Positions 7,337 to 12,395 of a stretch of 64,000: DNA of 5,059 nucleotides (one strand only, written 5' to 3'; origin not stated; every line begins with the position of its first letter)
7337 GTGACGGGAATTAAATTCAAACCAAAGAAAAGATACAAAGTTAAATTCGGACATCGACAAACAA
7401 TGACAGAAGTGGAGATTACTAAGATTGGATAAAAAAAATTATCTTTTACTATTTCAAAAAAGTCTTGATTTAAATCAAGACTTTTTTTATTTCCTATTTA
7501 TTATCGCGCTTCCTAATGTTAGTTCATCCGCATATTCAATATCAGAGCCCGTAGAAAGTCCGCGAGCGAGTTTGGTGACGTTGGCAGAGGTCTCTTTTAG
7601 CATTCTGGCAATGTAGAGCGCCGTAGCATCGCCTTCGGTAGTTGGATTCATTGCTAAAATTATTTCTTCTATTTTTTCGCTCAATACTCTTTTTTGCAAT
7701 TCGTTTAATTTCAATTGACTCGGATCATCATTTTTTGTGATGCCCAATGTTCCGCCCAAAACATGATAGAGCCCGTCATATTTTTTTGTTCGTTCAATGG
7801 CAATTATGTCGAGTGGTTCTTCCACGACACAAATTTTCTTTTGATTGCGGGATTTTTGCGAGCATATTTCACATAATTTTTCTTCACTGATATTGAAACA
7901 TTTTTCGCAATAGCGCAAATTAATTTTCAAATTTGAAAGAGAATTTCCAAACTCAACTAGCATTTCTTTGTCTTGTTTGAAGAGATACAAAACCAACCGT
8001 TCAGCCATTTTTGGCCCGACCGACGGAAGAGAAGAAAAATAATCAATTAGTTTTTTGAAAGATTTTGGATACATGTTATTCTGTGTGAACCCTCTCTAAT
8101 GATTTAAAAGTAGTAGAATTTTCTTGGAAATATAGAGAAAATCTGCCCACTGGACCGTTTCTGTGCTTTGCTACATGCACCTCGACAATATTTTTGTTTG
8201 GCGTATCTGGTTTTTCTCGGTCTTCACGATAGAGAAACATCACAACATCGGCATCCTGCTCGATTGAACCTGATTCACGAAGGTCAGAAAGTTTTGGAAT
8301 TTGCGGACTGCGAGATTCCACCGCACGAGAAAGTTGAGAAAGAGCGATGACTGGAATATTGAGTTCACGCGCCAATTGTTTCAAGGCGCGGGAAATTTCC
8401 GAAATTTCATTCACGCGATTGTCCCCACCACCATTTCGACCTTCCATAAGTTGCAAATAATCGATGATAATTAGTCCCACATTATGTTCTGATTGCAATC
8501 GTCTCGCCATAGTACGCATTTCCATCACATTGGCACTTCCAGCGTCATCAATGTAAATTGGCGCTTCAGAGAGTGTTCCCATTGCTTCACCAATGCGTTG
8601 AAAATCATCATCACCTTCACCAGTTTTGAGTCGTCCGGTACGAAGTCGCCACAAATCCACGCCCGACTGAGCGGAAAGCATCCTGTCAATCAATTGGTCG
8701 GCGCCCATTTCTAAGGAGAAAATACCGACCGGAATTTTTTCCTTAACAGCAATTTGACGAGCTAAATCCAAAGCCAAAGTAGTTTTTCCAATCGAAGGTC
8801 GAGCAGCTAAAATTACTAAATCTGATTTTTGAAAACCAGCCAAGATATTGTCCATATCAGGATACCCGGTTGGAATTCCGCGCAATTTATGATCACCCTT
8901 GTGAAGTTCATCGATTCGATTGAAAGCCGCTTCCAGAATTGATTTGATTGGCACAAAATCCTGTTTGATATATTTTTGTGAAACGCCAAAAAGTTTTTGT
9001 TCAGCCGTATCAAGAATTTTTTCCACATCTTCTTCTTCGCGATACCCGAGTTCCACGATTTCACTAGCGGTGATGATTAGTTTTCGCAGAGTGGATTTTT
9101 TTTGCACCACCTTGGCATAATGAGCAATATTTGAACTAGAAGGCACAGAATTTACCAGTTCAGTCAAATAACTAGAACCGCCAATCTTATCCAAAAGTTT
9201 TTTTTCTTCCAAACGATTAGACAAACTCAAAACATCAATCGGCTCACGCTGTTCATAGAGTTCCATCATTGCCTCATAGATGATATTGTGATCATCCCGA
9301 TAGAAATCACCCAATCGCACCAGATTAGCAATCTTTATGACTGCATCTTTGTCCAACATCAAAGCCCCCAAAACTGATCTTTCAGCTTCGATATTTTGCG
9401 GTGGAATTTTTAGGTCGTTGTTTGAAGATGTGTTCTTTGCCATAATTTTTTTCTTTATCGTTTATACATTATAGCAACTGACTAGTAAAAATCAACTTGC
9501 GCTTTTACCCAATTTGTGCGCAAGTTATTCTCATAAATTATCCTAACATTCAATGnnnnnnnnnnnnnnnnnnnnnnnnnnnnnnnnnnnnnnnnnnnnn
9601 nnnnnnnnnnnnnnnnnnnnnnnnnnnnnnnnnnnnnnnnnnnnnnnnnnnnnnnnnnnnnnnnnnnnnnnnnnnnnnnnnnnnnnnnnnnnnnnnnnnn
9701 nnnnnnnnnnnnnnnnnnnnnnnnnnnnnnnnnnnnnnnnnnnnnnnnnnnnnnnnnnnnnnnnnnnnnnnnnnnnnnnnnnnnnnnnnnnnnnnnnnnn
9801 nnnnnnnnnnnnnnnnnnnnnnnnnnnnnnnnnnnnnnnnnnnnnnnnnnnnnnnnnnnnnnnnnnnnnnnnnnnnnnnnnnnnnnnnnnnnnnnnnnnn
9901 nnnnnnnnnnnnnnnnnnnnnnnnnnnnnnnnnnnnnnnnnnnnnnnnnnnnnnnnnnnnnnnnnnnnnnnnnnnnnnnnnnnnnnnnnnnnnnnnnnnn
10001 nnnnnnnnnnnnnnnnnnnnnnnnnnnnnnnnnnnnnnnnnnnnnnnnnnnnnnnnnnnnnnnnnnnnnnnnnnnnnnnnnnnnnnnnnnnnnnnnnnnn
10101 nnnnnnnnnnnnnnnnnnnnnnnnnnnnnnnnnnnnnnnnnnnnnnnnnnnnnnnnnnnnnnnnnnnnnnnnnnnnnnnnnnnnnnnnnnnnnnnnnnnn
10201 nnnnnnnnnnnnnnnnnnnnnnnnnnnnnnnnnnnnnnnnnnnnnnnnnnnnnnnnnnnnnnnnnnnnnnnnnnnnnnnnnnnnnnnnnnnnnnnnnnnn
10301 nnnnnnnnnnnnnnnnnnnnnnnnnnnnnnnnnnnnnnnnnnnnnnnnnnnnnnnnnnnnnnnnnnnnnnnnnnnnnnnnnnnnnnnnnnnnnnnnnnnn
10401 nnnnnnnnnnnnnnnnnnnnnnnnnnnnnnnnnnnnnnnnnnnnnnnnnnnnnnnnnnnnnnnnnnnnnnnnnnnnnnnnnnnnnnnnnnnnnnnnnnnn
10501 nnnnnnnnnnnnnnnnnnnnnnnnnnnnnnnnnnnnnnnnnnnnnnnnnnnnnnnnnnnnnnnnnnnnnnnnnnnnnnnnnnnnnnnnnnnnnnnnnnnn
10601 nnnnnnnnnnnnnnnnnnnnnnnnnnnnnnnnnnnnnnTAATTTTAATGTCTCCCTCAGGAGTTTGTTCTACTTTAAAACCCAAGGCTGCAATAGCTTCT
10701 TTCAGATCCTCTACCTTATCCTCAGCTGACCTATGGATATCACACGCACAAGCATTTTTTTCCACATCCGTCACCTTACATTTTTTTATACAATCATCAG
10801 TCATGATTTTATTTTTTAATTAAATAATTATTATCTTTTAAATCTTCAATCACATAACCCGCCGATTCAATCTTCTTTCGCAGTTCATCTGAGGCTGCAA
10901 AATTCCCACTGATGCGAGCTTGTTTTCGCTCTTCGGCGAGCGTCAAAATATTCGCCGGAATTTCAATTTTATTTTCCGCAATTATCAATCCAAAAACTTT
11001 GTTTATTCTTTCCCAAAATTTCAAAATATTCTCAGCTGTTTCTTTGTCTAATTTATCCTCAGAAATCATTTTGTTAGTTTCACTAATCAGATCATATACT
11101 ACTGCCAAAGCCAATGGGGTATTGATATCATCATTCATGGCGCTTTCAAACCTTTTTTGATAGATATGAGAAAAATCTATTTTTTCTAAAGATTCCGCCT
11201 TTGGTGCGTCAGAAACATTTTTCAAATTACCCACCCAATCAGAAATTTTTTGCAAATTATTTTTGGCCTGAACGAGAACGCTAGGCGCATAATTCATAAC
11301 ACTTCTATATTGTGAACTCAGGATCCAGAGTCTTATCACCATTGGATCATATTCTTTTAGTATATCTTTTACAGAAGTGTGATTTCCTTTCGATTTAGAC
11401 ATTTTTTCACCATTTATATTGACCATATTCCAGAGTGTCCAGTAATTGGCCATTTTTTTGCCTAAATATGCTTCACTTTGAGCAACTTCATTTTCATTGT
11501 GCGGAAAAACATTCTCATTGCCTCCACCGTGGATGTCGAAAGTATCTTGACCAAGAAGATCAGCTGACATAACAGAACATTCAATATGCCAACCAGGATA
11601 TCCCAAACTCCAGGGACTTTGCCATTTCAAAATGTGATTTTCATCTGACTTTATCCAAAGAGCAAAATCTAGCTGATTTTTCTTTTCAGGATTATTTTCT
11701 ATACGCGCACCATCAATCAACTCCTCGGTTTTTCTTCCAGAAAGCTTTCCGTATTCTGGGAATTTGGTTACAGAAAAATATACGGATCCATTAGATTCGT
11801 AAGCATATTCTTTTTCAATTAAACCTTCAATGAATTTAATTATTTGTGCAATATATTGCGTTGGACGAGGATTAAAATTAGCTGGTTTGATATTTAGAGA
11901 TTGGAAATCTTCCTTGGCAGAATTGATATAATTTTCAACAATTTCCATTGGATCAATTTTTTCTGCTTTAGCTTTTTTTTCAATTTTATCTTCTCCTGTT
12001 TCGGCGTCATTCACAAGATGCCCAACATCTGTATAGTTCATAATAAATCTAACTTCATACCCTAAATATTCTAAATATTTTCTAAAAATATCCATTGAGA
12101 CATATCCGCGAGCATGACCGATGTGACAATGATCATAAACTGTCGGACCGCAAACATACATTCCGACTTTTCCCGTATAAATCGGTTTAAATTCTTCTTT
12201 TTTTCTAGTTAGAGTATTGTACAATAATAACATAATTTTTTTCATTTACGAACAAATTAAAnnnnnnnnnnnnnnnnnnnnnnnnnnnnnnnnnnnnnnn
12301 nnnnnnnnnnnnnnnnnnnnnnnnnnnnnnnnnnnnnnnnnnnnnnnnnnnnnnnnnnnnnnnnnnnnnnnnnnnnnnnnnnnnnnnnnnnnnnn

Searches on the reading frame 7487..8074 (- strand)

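Call 57: search_protein_families(library=pfam, proteins=[window:7487-8074:-], max_evalue=0.0001)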
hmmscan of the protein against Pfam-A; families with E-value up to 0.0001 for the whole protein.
window:7487-8074:- (195 aa): 5 families
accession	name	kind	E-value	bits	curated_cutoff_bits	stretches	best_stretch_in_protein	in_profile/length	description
PF13662.12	Toprim_4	-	1.4e-22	80.1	25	1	80-170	2-85/85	Toprim domain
PF01751.28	Toprim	-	7.1e-13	49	23.1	1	80-164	1-85/96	Toprim domain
PF21175.2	RecR_C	-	5.6e-09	35.7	22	1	172-195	1-24/24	RecR, C-terminal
PF21176.3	RecR_HhH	-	5.7e-09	36.1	27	1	7-47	2-42/45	RecR, helix-hairpin-helix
PF02132.21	RecR_ZnF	-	1.9e-07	31.1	22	1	53-72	1-20/21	RecR, Cys4-zinc finger domain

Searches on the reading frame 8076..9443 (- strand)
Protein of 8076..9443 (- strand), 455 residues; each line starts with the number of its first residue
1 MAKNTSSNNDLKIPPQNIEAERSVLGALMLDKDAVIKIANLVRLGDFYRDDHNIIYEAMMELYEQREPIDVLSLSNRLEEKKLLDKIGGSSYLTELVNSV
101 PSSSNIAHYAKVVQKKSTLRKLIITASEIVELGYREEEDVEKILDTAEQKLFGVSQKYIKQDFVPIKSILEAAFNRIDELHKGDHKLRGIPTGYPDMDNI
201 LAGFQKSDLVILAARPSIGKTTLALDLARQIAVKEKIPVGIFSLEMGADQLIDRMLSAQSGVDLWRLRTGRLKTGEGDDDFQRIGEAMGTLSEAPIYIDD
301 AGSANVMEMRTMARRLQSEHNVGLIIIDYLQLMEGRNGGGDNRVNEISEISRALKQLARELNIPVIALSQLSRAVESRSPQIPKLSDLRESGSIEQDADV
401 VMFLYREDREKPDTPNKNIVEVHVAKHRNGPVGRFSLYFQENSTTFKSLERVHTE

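Call 57: search_protein_families(library=pfam, proteins=[window:8076-9443:-], max_evalue=0.0001)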
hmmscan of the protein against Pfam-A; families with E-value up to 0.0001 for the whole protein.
window:8076-9443:- (455 aa): 3 families
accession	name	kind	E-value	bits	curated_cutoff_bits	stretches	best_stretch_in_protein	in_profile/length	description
PF03796.21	DnaB_C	-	6.7e-102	340.7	27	1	189-447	1-254/255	DnaB-like helicase C terminal domain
PF00772.26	DnaB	-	6.6e-35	119.7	23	1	14-114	2-102/103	DnaB-like helicase N terminal domain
PF13481.12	AAA_25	-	3e-16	60.1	27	1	197-371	22-190/195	AAA domain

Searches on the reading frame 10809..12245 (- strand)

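Call 57: search_protein_families(library=pfam, proteins=[window:10809-12245:-], max_evalue=0.0001)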
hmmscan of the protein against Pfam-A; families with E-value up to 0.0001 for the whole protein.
window:10809-12245:- (478 aa): 5 families
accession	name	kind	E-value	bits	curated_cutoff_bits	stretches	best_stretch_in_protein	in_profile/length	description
PF01406.26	tRNA-synt_1e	-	6.9e-108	361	27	1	19-328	2-300/301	tRNA synthetases class I (C) catalytic domain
PF09334.17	tRNA-synt_1g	-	1.9e-16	60.3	20.1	1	38-160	12-125/391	tRNA synthetases class I (M)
PF09190.17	DALR_2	-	1.5e-13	51.5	22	1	365-420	1-55/57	DALR domain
PF00133.28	tRNA-synt_1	-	2.1e-08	33.8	22.7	1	277-318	371-412/414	tRNA synthetases class I (I, L, M and V)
PF01921.24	tRNA-synt_1f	-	7.2e-07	28.9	27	0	273-336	273-337/360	tRNA synthetases class I (K)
